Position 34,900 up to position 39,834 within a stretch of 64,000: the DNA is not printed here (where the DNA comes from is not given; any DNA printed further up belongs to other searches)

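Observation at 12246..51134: Seven GT-C-type membrane glycosyltransferase candidates in about 37 kb: an uncharacterised polyprenyl-phosphate-linked envelope glycan system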

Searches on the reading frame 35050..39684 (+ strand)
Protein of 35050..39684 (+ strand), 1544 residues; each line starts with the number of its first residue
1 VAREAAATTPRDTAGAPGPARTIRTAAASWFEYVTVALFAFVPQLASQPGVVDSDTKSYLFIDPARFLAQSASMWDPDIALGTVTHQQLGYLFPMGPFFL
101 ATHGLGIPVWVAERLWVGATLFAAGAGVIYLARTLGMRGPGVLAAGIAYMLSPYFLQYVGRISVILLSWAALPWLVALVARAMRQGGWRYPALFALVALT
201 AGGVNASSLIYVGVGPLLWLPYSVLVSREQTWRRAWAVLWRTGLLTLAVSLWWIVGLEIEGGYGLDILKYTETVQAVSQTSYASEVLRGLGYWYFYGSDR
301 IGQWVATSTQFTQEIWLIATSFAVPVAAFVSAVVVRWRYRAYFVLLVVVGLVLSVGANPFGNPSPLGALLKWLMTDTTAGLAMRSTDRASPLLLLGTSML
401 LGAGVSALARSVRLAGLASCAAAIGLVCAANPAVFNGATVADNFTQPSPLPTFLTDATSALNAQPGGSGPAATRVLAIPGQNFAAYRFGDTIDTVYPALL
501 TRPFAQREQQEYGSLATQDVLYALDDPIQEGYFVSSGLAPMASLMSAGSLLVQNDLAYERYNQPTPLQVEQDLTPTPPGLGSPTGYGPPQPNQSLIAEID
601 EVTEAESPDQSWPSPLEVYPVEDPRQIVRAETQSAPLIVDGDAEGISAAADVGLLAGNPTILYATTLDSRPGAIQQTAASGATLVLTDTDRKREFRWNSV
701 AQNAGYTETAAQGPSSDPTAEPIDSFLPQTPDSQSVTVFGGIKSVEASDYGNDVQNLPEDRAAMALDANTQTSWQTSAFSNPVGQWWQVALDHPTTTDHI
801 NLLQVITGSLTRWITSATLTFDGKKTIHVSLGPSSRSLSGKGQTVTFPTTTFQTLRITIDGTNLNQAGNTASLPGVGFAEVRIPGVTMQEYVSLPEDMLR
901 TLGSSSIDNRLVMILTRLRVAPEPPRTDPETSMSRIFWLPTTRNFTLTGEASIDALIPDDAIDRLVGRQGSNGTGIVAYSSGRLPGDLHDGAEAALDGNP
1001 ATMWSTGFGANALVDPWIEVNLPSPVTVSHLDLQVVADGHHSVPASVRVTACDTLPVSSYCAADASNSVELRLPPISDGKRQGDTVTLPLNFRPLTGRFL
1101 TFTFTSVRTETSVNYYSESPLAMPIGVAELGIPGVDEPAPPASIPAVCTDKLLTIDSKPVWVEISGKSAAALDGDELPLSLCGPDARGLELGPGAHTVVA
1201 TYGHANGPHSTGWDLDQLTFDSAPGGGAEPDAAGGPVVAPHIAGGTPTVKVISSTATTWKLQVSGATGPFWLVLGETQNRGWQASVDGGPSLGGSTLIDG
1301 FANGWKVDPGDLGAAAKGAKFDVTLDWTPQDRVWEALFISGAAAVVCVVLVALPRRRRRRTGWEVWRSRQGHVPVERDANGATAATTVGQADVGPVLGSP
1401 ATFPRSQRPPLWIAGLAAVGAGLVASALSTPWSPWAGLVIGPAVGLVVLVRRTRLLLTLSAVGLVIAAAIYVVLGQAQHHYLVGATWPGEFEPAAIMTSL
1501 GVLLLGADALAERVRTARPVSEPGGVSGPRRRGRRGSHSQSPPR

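Call 6: search_protein_families(library=pfam, proteins=[window:35050-39684:+], max_evalue=0.01)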
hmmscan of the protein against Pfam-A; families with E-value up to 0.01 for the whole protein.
window:35050-39684:+ (1544 aa): 5 families
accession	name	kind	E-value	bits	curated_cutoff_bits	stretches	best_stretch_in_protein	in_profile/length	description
PF11847.13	GT-C_AftD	-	1.8e-86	291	26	1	43-712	5-652/661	Alpha-(1->3)-arabinofuranosyltransferase, N-terminal GT-C domain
PF00754.31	F5_F8_type_C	-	1.2e-15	58.2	28.2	2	991-1106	13-114/127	F5/8 type C domain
PF22633.2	F5_F8_type_C_2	-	1.1e-08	36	27.8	1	995-1042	2-46/91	NedA-like, galactose-binding domain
PF24607.1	CBM_AftD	-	1.3e-06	28.5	27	1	986-1071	13-98/149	Arabinofuranosyltransferase D, third carbohydrate binding module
PF24135.1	DUF7402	-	4.5e-05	24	27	1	768-864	32-120/133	Domain of unknown function (DUF7402)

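Call 10: search_protein_families(library=ncbifam, proteins=[window:35050-39684:+], max_evalue=0.01)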
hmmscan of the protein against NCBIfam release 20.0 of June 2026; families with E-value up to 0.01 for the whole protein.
window:35050-39684:+ (1544 aa): 1 family
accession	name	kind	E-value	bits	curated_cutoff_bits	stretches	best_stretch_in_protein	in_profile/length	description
NF047619.1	NADase_discoid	domain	9e-07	29.1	38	0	759-860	12-113/130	NADase-type glycan-binding domain-containing protein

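Call 46: find_related_loci(query=window:35050-39684:+, collection=genome_contigs, flank=10000)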
Query window:35050-39684:+ (1544 aa) in genome_contigs; peptide patterns used: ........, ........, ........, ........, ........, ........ (x = any residue, [..] = any of these).
186 stretches matched a pattern; 162 encode a relative of the query (tblastn E <= 1e-3); the best 80 are kept; 80 distinct loci.
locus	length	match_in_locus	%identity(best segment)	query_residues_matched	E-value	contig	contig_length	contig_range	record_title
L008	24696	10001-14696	85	1-1543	0e+0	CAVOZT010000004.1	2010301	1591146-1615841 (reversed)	MAG: uncultured Acidimicrobiales bacterium isolate MFD10064.bin.2.28 genome assembly, contig: contig_902, whole genome s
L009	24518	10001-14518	51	16-1514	0e+0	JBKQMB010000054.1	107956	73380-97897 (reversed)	MAG: Acidimicrobiales bacterium isolate CRr3G3H3I__bin_51 CRr3G3H3I_000000127339, whole genome shotgun sequence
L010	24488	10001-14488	51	19-1540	0e+0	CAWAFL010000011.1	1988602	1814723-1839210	MAG: uncultured Acidimicrobiaceae bacterium isolate MFD02671.bin.1.70 genome assembly, contig: contig_6677, whole genome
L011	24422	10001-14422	51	32-1514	0e+0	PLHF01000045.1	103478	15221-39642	MAG: Acidimicrobiaceae bacterium isolate bog_575 73.20110800_S2D.14_contig_2131, whole genome shotgun sequence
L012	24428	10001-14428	50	21-1537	0e+0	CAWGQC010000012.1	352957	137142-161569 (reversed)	MAG: uncultured Acidimicrobiales bacterium isolate MFD04540.bin.1.129 genome assembly, contig: contig_6328, whole genome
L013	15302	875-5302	50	19-1527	0e+0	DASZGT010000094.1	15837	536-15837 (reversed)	MAG TPA_asm: Acidimicrobiales bacterium isolate SMAG_U6556 k141_5209214, whole genome shotgun sequence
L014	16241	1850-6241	51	32-1544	0e+0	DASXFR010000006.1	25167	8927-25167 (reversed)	MAG TPA_asm: Acidimicrobiales bacterium isolate SMAG_U5143 k141_911035, whole genome shotgun sequence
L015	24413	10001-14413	51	10-1514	0e+0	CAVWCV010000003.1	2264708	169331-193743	MAG: uncultured Acidimicrobiaceae bacterium isolate MFD05502.bin.2.96 genome assembly, contig: contig_2400, whole genome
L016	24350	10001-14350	51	32-1527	0e+0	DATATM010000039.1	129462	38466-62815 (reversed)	MAG TPA_asm: Acidimicrobiales bacterium isolate SMAG_U5546 k141_3677261, whole genome shotgun sequence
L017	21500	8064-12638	50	10-1543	0e+0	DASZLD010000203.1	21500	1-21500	MAG TPA_asm: Acidimicrobiales bacterium isolate SMAG_U5855 k141_4828069, whole genome shotgun sequence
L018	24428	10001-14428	51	19-1515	0e+0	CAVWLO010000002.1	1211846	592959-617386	MAG: uncultured Acidimicrobiaceae bacterium isolate MFD09286.bin.2.1 genome assembly, contig: contig_18629, whole genome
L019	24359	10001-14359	51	42-1518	0e+0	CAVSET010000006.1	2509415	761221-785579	MAG: uncultured Acidimicrobiales bacterium isolate MFD01872.bin.2.291 genome assembly, contig: contig_80587, whole genom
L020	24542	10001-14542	49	32-1544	0e+0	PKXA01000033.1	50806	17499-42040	MAG: Acidimicrobiaceae bacterium isolate palsa_655 73.20120500_P27.13_contig_2847, whole genome shotgun sequence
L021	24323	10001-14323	51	36-1512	0e+0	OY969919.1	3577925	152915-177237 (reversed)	MAG: uncultured Acidimicrobiaceae bacterium isolate MFD05705.bin.c.2 genome assembly, chromosome: 1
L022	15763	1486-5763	51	32-1512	0e+0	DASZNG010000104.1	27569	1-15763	MAG TPA_asm: Acidimicrobiales bacterium isolate SMAG_U5912 k141_4994010, whole genome shotgun sequence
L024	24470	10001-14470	50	7-1519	0e+0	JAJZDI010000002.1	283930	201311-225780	MAG: Actinomycetes bacterium isolate JA4.bin61 NODE_19_length_283930_cov_21.744259, whole genome shotgun sequence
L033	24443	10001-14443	47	34-1531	0e+0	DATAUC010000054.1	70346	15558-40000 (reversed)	MAG TPA_asm: Acidimicrobiales bacterium isolate SMAG_U5562 k141_55648, whole genome shotgun sequence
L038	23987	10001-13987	51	4-1340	0e+0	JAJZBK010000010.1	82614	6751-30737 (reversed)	MAG: Actinomycetes bacterium isolate HSP2.bin32 NODE_162_length_82614_cov_9.035654, whole genome shotgun sequence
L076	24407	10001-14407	47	39-1518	0e+0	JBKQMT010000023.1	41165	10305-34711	MAG: Acidimicrobiales bacterium isolate LABRr1A1B1C__bin_78 LABRr1A1B1C_000000040958, whole genome shotgun sequence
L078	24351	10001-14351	49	36-1491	0e+0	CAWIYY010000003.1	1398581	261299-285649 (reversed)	MAG: uncultured Acidimicrobiaceae bacterium isolate MFD06092.bin.2.89 genome assembly, contig: contig_13397, whole genom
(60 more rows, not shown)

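Call 50: search_solved_structures(query=window:35050-39684:+, max_evalue=0.001, show_alignments=1)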
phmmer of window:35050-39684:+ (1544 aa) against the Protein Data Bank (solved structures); distinct sequences matched with E-value up to 0.001: 2.
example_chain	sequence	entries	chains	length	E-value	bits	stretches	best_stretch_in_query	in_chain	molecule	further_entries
6w98_A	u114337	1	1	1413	3.5e-35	123.8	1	37-1034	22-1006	F5/8 type C domain-containing protein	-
6wbx_A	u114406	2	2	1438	3.9e-35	123.7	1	37-1034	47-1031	DUF3367 domain-containing protein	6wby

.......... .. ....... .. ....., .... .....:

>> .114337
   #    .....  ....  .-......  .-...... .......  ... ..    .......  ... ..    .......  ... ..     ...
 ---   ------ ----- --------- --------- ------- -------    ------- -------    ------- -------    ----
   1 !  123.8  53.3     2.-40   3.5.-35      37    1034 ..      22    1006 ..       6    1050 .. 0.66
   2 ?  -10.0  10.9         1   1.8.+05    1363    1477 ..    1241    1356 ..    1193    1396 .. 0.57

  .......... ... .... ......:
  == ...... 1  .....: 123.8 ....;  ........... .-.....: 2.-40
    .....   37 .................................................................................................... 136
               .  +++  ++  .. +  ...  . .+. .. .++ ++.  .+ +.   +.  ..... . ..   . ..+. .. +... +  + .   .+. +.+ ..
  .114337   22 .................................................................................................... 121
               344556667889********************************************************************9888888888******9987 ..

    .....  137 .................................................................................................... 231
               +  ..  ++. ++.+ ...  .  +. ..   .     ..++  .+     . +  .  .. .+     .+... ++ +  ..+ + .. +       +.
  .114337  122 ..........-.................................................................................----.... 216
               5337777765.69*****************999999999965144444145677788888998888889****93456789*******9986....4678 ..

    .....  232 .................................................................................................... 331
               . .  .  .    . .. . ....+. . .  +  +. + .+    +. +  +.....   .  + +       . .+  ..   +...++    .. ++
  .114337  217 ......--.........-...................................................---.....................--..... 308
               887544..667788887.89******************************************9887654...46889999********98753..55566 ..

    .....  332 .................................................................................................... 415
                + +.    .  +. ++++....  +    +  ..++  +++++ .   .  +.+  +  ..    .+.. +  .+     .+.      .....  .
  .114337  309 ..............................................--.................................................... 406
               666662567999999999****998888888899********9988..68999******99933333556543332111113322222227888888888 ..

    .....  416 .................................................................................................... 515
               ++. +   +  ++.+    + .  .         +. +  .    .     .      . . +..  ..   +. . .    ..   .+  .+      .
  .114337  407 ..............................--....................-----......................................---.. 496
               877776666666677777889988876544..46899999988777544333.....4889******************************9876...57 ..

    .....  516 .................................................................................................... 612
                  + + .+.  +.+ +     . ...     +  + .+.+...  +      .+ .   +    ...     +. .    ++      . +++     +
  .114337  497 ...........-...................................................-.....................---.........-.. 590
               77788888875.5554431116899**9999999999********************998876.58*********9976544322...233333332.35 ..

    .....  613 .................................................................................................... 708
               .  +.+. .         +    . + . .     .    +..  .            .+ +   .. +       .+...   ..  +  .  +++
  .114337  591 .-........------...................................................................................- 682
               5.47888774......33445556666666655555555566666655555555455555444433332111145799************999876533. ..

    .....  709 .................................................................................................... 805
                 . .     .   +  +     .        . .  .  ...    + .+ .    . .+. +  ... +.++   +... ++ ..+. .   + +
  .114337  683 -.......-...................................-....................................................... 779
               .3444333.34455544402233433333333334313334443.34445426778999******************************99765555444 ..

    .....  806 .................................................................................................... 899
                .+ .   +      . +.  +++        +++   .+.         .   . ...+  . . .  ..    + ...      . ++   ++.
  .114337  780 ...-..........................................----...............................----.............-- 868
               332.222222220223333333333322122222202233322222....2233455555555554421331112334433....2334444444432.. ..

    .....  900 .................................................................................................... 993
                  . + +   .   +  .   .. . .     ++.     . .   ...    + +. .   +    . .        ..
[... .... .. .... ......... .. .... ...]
